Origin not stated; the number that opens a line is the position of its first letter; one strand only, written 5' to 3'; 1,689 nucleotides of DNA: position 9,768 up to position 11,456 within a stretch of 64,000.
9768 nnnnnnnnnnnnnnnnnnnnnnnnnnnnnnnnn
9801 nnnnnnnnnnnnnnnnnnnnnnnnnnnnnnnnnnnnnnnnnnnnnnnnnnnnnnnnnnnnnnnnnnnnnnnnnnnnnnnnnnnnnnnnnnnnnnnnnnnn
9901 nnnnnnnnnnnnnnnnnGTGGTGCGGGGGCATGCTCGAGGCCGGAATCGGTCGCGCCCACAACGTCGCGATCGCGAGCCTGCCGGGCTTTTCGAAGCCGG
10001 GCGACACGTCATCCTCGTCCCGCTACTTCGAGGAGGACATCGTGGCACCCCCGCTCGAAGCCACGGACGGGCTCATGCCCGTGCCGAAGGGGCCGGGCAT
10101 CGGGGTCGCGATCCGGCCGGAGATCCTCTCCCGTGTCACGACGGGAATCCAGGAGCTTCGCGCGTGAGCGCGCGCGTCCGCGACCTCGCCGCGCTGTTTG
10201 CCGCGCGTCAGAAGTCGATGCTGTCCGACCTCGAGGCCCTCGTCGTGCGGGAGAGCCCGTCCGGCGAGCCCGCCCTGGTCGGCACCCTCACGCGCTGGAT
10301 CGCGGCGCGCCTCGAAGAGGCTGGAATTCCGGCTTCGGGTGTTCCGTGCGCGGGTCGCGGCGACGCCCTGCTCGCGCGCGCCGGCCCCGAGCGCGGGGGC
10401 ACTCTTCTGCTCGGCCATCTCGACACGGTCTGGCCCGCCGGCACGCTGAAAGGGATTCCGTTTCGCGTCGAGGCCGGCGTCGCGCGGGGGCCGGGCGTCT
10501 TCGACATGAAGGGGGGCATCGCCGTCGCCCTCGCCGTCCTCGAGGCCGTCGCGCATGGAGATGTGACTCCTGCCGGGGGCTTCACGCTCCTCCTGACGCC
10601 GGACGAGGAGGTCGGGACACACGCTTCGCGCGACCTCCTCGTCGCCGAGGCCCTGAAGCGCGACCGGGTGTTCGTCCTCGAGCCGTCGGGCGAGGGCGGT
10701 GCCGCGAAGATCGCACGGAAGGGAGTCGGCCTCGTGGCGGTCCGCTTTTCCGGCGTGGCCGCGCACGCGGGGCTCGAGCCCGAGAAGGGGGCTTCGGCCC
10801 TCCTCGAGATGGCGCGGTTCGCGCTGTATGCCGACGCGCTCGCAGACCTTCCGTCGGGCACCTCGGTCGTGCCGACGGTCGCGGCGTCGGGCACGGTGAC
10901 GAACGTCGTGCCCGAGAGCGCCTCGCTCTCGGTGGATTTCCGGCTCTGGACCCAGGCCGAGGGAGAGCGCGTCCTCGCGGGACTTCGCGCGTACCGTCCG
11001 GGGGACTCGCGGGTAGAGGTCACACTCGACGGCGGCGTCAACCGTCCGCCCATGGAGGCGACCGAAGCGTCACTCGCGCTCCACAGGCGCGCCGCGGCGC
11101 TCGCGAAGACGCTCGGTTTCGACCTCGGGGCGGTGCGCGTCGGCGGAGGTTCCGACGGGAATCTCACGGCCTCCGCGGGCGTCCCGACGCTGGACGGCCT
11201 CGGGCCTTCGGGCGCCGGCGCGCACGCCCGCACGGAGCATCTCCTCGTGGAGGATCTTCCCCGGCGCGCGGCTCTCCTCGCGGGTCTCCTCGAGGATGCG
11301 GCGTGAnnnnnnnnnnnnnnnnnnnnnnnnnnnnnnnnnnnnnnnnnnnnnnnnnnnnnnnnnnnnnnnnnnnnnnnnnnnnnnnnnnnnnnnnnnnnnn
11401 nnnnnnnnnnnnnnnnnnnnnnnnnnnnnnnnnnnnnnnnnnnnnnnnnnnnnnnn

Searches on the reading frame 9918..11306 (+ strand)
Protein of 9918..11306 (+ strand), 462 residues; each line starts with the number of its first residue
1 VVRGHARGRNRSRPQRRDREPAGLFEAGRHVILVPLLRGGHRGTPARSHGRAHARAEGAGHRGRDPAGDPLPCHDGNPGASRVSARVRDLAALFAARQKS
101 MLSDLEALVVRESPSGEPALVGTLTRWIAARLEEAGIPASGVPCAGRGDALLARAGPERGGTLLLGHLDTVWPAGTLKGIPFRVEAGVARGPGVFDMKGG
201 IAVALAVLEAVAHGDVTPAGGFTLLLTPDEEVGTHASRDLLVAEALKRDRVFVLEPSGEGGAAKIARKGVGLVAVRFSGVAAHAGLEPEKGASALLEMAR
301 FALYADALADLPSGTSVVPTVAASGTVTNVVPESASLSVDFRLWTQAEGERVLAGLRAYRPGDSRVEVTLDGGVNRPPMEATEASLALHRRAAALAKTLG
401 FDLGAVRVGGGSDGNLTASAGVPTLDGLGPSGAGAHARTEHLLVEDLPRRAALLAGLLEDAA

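Call 66: search_protein_families(library=pfam, proteins=[window:9918-11306:+], max_evalue=0.001)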
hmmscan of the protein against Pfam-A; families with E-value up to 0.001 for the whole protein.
window:9918-11306:+ (462 aa): 3 families
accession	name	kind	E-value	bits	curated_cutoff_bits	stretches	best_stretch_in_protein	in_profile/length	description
PF01546.33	Peptidase_M20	-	1.7e-27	97.1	24.6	1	163-459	1-205/206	Peptidase family M20/M25/M40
PF07687.19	M20_dimer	-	2.8e-14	53.4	21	1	265-358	1-97/107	Peptidase dimerisation domain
PF04389.22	Peptidase_M28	-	0.00055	20.2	21.3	0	162-249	15-86/193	Peptidase family M28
